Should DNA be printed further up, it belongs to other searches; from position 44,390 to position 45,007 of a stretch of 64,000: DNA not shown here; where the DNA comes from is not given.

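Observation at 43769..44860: CARF-domain protein with an unassignable C-terminal domain (candidate new cOA-activated effector or regulator)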

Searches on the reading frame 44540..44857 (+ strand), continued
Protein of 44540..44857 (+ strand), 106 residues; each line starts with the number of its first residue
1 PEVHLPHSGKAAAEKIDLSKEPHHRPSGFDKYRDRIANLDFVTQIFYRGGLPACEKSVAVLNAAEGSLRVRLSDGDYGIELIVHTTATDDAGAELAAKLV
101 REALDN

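Call 82: search_protein_families(library=pfam, proteins=[P0105, P0128, P0140, P0156, P0169, P0121, P0153, P0165, P0171, P0160], max_evalue=0.05)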
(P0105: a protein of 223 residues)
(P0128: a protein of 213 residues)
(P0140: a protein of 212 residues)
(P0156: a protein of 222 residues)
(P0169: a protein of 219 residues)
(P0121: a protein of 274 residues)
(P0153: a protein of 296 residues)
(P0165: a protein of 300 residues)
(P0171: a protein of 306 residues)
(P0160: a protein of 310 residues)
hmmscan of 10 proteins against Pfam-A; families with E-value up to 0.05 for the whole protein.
P0105 (223 aa): 4 families
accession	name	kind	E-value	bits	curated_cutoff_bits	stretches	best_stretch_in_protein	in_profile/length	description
PF03353.20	Lin-8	-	0.0035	17.4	34.1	1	13-115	113-217/311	Ras-mediated vulval-induction antagonist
PF06419.17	COG6_N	-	0.023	15.3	27.4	1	55-116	20-81/114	Conserved oligomeric complex COG6, N-terminal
PF00901.23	Orbi_VP5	-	0.031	13.3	27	1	13-99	124-207/506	Orbivirus outer capsid protein VP5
PF09824.15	ArsR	-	0.04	14.1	28.6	0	67-117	86-136/159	ArsR transcriptional regulator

P0128 (213 aa): 1 family
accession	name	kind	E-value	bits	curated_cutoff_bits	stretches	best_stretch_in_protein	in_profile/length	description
PF21037.2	CCDC138_cc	-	0.046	14.2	27.1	0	13-48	7-42/59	Coiled-coil-domain-containing protein 138, coiled-coil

P0140 (212 aa): 0 families

P0156 (222 aa): 2 families
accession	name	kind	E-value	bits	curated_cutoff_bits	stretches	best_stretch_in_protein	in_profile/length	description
PF15796.10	KELK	-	0.00084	20.2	27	0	14-60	7-53/80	KELK-motif containing domain of MRCK Ser/Thr protein kinase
PF03357.26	Snf7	-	0.01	16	27.3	1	15-94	2-72/171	Snf7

P0169 (219 aa): 2 families
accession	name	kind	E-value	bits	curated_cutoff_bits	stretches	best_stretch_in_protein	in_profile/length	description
PF09876.14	DUF2103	-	0.0036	17.6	22.4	1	128-210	5-94/98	Predicted metal-binding protein (DUF2103)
PF22213.1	CPV_RdRP_C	-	0.024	14.6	27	1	22-133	85-188/361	CPV, RNA-directed RNA polymerase, C-terminal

P0121 (274 aa): 3 families
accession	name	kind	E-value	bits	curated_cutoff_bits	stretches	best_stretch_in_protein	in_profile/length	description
PF06810.17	Phage_scaffold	-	0.016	15.6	35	1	82-141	25-79/170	Phage capsid assembly scaffolding protein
PF00159.23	Hormone_3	-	0.019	15.4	28.7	0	6-24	4-22/36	Pancreatic hormone peptide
PF13334.11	DUF4094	-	0.04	14.8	24.5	0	71-139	18-82/90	Domain of unknown function (DUF4094)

P0153 (296 aa): 2 families
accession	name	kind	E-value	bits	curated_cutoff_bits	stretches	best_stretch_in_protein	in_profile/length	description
PF07638.17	Sigma70_ECF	-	0.02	15.2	21.1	1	107-156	117-166/185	ECF sigma factor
PF16566.10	CREPT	-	0.027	15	29.3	0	104-195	48-136/147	Cell-cycle alteration and expression-elevated protein in tumour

P0165 (300 aa): 0 families

P0171 (306 aa): 0 families

P0160 (310 aa): 1 family
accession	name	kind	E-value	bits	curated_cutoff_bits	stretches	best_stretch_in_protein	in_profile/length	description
PF09651.16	Cas_APE2256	-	2.7e-20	73.1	24.8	1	55-182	2-135/136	CRISPR-associated protein (Cas_APE2256)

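Call 95: find_encoding_contigs(protein=P0046, flank=5000, max_places=2)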
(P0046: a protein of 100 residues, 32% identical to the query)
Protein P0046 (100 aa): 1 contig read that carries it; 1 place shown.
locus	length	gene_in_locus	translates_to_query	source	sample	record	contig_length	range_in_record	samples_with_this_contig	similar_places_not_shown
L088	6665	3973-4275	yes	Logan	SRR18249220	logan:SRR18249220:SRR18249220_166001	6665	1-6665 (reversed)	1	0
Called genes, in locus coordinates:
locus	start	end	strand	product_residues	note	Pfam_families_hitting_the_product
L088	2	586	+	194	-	?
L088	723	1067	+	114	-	-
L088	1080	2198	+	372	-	-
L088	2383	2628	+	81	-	-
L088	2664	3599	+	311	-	PF22205:Csm6_6H, PF09670:Cas_Cas02710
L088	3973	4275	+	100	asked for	-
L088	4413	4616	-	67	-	-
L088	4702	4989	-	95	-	-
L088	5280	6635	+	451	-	PF00291:PALP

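Call 96: find_encoding_contigs(protein=P0044, flank=5000, max_places=2)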
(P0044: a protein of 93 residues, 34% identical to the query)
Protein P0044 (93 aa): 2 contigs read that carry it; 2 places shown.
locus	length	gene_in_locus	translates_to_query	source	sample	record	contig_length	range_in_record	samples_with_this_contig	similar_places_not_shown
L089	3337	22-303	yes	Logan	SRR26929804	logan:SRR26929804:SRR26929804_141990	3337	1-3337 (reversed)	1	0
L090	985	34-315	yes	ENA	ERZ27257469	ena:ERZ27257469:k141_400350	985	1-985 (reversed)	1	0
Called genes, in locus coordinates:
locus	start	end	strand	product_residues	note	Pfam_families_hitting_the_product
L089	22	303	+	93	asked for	-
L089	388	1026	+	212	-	-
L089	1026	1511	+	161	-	PF13560:HTH_31 (weak), PF01381:HTH_3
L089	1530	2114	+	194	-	-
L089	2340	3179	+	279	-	PF01209:Ubie_methyltran (weak), PF05175:MTS, PF13489:Methyltransf_23, PF01728:FtsJ, PF13847:Methyltransf_31, PF08241:Methyltransf_11, PF08242:Methyltransf_12, PF13649:Methyltransf_25, +1 more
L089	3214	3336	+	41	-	?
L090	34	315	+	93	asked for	-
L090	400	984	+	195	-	?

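Call 97: find_encoding_contigs(protein=P0040, flank=5000, max_places=2)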
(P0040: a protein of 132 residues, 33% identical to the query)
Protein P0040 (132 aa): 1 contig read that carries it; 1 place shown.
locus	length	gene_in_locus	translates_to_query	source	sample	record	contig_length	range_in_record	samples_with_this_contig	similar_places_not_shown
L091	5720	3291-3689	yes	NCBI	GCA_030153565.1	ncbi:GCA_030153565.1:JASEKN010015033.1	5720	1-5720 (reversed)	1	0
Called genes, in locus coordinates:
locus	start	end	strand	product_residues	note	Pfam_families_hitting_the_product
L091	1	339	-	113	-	?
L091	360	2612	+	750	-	PF03787:RAMPs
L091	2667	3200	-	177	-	-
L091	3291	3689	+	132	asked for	-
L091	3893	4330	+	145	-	-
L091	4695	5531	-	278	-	PF04116:FA_hydroxylase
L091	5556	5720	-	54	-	?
